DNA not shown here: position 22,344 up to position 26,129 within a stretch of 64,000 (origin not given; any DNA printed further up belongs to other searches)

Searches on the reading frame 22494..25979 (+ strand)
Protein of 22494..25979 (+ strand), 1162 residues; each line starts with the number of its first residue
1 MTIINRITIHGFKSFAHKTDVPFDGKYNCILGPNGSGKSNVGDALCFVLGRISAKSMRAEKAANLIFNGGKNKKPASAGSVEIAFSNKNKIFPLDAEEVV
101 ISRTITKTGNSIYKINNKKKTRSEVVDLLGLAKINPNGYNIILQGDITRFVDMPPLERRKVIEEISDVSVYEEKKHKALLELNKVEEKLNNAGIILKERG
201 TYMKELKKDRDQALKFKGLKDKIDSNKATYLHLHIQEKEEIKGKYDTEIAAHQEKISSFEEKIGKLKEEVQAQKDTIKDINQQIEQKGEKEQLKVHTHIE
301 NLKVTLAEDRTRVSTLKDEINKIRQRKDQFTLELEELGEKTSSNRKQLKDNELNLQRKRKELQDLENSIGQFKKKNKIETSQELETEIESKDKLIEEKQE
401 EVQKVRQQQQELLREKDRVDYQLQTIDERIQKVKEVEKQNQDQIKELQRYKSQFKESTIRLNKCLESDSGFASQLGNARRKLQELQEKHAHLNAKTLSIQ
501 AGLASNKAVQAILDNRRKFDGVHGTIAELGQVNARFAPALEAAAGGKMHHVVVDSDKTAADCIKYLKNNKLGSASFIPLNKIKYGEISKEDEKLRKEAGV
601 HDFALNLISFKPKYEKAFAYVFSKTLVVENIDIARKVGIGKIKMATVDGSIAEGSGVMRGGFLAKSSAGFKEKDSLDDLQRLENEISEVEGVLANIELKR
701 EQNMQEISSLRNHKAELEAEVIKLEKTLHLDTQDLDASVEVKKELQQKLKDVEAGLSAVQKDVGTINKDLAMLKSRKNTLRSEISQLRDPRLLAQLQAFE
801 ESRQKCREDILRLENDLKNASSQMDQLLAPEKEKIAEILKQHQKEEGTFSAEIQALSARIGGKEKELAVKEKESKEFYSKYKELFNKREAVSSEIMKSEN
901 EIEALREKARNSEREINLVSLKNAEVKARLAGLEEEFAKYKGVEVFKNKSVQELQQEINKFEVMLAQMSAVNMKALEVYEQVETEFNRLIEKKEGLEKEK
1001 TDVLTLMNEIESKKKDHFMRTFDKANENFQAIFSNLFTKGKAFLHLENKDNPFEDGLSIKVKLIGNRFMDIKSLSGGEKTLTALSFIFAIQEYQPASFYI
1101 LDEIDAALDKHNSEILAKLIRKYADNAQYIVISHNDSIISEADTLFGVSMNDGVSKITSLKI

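Call 89: search_protein_families(library=pfam, proteins=[window:22494-25979:+], max_evalue=0.001)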
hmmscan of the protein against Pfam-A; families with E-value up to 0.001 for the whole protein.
window:22494-25979:+ (1162 aa): 4 families
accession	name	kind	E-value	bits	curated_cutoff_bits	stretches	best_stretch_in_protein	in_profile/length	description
PF02463.25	SMC_N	-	4.3e-52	177.2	40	1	4-1155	2-219/220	RecF/RecN/SMC N terminal domain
PF06470.18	SMC_hinge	-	7.9e-31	107.3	22.5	1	520-637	2-115/116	SMC proteins Flexible Hinge Domain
PF13304.12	AAA_21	-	6.7e-08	33.4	27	2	1015-1139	148-303/304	AAA domain, putative AbiEii toxin, Type IV TA system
PF13555.12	AAA_29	-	0.00031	20.9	27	1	7-49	4-46/61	P-loop containing region of AAA domain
